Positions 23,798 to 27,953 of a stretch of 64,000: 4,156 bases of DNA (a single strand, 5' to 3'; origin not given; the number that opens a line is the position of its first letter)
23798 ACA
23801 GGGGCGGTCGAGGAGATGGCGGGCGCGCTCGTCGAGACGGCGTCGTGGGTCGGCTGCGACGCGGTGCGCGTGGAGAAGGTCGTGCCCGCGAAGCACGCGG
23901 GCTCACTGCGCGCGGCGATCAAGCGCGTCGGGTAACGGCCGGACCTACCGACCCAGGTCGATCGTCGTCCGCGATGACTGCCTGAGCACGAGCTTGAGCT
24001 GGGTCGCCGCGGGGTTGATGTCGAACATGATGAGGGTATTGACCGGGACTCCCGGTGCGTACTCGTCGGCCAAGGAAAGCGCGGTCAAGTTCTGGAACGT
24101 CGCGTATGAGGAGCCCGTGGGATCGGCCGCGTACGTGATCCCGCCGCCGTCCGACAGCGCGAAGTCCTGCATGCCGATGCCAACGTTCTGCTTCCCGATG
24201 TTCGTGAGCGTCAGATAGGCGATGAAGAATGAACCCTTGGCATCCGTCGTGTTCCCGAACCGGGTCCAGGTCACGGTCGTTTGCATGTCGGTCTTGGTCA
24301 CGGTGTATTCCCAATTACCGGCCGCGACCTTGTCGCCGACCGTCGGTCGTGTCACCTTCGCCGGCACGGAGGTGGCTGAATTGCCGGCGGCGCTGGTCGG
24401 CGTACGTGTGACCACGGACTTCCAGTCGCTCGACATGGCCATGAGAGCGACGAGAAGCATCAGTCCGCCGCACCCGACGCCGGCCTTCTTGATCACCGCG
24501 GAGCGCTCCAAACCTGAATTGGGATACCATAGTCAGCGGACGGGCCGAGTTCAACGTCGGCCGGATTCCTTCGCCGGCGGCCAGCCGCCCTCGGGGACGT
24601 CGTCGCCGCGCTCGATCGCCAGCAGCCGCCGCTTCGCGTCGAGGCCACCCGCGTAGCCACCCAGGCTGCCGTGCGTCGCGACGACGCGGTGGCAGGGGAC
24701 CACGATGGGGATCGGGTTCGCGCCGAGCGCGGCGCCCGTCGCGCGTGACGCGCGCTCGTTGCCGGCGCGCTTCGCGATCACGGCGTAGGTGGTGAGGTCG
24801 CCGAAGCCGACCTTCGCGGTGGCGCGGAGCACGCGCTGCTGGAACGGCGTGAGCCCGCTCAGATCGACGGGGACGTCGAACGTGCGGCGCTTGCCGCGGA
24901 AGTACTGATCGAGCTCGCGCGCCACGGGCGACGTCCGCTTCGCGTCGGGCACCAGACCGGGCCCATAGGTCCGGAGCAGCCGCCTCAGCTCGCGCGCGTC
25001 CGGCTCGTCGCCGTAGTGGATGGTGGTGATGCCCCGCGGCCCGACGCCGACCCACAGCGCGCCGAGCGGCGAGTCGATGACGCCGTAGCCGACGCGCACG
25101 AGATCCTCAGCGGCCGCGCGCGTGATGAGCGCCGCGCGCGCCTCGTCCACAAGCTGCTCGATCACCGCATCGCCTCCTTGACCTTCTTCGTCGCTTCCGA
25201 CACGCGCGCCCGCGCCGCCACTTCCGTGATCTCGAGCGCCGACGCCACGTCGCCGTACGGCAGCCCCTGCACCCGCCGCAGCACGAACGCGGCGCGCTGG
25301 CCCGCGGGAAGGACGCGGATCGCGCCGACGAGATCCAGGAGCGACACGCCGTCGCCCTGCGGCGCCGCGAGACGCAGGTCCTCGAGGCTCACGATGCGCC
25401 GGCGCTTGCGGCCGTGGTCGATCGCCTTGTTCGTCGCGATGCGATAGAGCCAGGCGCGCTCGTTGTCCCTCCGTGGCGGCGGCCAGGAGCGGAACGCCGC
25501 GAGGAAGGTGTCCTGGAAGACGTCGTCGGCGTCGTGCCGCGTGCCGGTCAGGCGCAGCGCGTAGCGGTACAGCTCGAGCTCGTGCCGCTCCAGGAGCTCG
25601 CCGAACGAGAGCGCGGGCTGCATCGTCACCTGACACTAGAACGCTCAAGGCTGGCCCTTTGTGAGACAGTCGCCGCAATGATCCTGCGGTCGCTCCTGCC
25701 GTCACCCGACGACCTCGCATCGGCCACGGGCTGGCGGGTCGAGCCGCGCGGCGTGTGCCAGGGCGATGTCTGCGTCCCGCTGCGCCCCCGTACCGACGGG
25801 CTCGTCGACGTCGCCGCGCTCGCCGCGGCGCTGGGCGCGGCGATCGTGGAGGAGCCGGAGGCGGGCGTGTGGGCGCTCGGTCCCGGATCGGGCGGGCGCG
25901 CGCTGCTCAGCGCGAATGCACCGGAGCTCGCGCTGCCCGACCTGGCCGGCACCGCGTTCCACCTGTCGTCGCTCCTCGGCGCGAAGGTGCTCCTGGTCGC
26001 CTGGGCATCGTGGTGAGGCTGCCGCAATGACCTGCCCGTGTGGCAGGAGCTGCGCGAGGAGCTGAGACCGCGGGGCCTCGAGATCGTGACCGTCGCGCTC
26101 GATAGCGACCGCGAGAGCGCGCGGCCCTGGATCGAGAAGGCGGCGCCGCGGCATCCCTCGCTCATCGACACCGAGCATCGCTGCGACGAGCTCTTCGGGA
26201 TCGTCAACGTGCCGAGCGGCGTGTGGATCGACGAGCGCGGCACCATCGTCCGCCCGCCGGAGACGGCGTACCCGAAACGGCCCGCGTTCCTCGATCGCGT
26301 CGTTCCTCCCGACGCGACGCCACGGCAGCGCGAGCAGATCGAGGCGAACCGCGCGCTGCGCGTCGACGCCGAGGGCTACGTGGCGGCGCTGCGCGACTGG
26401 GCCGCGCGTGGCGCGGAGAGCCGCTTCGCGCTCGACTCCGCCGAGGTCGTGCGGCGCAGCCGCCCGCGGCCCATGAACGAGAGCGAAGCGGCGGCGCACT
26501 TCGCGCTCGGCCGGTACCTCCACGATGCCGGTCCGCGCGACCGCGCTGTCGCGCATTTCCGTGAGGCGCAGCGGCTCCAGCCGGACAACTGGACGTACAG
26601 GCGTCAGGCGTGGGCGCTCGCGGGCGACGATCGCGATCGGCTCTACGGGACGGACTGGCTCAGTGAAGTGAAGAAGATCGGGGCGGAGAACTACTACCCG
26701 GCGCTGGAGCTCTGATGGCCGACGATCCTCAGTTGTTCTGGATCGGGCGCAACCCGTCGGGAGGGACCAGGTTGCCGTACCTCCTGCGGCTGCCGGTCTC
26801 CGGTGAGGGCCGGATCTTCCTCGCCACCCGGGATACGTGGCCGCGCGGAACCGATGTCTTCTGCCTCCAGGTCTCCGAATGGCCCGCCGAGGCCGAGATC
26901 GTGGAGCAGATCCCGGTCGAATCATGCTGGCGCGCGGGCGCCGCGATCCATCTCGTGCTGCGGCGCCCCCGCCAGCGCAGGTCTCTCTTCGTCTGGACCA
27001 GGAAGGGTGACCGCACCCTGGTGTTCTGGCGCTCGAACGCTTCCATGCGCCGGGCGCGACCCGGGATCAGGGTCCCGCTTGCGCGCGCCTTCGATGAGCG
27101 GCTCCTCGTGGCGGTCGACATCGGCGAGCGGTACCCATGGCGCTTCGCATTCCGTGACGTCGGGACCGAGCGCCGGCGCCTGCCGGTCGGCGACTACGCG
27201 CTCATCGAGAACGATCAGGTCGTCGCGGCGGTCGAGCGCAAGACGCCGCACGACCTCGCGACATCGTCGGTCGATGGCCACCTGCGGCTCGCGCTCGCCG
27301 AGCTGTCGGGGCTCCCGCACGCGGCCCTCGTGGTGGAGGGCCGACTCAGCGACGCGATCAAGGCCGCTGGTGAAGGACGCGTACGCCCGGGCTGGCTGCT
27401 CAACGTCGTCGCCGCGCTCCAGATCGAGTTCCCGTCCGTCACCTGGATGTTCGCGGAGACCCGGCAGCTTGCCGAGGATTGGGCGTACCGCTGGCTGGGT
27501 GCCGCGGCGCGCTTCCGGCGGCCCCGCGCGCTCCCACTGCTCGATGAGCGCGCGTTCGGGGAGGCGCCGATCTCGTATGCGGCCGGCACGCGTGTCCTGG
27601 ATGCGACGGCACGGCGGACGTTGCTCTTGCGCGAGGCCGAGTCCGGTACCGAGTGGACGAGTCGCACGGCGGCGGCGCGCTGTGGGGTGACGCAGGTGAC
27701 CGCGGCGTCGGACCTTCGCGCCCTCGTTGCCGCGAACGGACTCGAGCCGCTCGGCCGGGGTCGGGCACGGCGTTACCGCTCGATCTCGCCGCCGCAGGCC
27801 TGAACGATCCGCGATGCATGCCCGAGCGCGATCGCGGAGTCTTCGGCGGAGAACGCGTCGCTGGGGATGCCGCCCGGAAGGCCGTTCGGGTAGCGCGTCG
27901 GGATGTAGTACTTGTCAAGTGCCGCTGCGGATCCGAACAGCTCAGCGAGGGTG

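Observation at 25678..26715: In-frame UGA at the redox-Cys position of a ResA/TlpA-like protein: candidate selenoprotein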

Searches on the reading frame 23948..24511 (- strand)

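Call 58: search_protein_families(library=pfam, proteins=[window:23948-24511:-], max_evalue=0.00001)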
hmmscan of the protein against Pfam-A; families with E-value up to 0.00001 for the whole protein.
window:23948-24511:- (188 aa): 1 family
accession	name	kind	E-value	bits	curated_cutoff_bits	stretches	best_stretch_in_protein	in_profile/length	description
PF11611.13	DUF4352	-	2.5e-13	50.8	25.9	1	58-178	3-114/122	Domain of unknown function (DUF4352)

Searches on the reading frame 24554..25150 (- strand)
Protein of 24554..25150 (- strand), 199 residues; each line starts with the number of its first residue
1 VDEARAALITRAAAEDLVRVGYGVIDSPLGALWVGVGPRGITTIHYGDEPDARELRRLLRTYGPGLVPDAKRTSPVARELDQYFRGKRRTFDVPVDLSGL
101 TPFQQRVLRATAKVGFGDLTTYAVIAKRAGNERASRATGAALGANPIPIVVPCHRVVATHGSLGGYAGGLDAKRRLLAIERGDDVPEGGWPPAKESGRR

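Call 58: search_protein_families(library=pfam, proteins=[window:24554-25150:-], max_evalue=0.00001)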
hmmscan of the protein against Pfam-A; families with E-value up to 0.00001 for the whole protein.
window:24554-25150:- (199 aa): 2 families
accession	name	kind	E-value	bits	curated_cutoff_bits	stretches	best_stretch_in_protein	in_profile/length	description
PF01035.26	DNA_binding_1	-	2.9e-29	101.2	27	1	102-181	1-80/81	6-O-methylguanine DNA methyltransferase, DNA binding domain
PF02870.21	Methyltransf_1N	-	8.5e-10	39.5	21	1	22-97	3-71/71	6-O-methylguanine DNA methyltransferase, ribonuclease-like domain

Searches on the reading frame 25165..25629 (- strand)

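Call 58: search_protein_families(library=pfam, proteins=[window:25165-25629:-], max_evalue=0.00001)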
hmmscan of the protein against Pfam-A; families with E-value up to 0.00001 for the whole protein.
window:25165-25629:- (155 aa): 4 families
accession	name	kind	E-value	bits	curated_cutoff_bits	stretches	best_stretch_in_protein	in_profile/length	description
PF04542.20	Sigma70_r2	-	2.7e-18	66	24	1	12-78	1-70/71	Sigma-70 region 2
PF08281.18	Sigma70_r4_2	-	4.7e-11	42.6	25.7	1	100-149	4-53/54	Sigma-70, region 4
PF04545.22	Sigma70_r4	-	3.1e-06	27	24.1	1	103-152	1-50/50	Sigma-70, region 4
PF22029.2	PhyR_sigma2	-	9.1e-06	26.1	27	0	20-64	8-53/55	Sigma2 domain of PhyR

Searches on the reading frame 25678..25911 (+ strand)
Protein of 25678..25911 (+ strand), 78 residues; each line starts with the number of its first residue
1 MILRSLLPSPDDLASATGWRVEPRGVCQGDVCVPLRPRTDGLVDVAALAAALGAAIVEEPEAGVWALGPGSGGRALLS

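Call 63: search_solved_structures(query=window:25678-25911:+, max_evalue=10)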
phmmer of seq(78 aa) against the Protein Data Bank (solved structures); distinct sequences matched with E-value up to 10: 2.
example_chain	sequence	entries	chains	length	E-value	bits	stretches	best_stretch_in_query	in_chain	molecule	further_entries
8fns_A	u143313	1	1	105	2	12.1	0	36-57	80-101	EF-hand domain-containing protein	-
6mi5_X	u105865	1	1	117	2.4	11.8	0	36-57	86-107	Lanmodulin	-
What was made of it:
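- Tried and rejected: Nothing significant (call 63).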

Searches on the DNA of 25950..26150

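Call 59: search_rna_families(source=window, start=25950, end=26150, threshold=evalue, max_evalue=10)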
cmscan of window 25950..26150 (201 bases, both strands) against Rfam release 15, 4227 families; matches with E-value up to 10: 3.
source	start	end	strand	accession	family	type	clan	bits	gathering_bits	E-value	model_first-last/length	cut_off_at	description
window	25959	26002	+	RF01678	P37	Gene; sRNA;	-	15.6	50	0.93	1-62/62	no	Pseudomonas sRNA P37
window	26030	26047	-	RF03085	abiF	Gene; sRNA;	-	15.6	37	2.7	1-37/37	no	abiF RNA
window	26091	26150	-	RF00457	IRES_mnt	Cis-reg; IRES;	-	10.5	100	1.2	77-203/203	5'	Mnt IRES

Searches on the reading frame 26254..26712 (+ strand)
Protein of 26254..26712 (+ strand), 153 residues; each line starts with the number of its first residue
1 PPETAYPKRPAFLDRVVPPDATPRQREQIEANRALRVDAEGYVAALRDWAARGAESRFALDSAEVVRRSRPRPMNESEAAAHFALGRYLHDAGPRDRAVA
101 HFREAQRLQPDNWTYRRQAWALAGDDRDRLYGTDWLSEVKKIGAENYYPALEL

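Call 64: search_solved_structures(query=window:26254-26712:+, max_evalue=10)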
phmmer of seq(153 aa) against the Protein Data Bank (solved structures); distinct sequences matched with E-value up to 10: 43.
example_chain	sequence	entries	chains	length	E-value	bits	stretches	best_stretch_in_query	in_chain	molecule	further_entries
7yea_A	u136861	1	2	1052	1e-05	29.1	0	78-113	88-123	UDP-N-acetylglucosamine--peptide N-acetylglucosaminyltransferase 110 kDa subunit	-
7yeh_B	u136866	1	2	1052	1.1e-05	29.1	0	78-113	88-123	UDP-N-acetylglucosamine--peptide N-acetylglucosaminyltransferase 110 kDa subunit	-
7ntf_A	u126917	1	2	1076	1.6e-05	28.5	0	78-113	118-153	Isoform 1 of UDP-N-acetylglucosamine--peptide N-acetylglucosaminyltransferase 110 kDa subu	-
1w3b_A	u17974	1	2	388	3.5e-05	27.4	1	78-113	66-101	UDP-N-ACETYLGLUCOSAMINE--PEPTIDE N-ACETYLGLUCOSAMINYLTRANSFERASE 110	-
6eou_A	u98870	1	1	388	0.00011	25.8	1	78-113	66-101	UDP-N-acetylglucosamine--peptide N-acetylglucosaminyltransferase 110 kDa subunit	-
8bu0_A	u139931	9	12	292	0.00019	25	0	75-112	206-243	Consensus tetratricopeptide repeat protein | Crystal structure of an 8-repeat consensus TPR superhelix with Zinc. | Monomer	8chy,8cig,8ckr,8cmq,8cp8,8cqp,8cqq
1na0_A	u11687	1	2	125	0.00021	24.9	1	75-115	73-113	designed protein CTPR3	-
2wqh_A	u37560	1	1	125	0.00054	23.5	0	78-113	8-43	CTPR3Y3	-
8ch0_A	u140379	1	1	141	0.0047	20.5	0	75-111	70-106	Consensus tetratricopeptide repeat protein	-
6v8e_A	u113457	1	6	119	0.0065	20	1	55-112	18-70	Designed protein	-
2fo7_A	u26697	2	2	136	0.0067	20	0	78-112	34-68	SYNTHETIC CONSENSUS TPR PROTEIN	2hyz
6vfh_A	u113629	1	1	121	0.008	19.7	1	55-112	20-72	T33_dn10A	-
1na3_A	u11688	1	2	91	0.012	19.2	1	78-113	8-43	designed protein CTPR2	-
6vfi_B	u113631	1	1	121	0.012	19.2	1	55-112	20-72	O43_dn18B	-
6vfj_B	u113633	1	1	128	0.019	18.6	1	75-113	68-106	I53_dn5B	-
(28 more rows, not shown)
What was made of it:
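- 26263..26712 (+): C-terminal helical domain, about residues 196-345. It contains one TPR-like repeat (residues 271-304, 26488-26589) and a highly conserved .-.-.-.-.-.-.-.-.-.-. motif. PDB TPR hits at about E 1e-5 (call 64).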

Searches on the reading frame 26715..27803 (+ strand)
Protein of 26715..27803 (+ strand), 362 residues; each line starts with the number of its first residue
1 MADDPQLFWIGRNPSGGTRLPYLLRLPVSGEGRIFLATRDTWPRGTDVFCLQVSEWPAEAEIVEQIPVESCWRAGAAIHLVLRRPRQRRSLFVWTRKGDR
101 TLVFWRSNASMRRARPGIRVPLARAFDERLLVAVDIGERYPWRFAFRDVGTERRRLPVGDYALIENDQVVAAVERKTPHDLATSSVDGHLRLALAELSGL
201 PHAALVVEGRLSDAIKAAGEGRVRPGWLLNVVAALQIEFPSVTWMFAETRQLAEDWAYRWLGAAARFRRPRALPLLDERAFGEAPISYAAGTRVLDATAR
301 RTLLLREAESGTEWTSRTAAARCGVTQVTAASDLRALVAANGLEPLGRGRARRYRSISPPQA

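Call 53: find_encoding_contigs(protein=window:26715-27803:+, flank=10000, max_places=3)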
Protein window:26715-27803:+ (362 aa): no gene with exactly this product is on record in the collection.
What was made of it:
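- Tried and rejected: Exact-protein look-up of the downstream ERCC4 ORF was not on record (call 53).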

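Call 58: search_protein_families(library=pfam, proteins=[window:26715-27800:+], max_evalue=0.00001)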
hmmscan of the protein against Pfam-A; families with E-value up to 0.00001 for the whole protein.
window:26715-27800:+ (362 aa): 1 family
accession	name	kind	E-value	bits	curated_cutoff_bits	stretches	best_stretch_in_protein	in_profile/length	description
PF02732.21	ERCC4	-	1.4e-10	41.6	24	1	139-258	9-138/140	ERCC4 domain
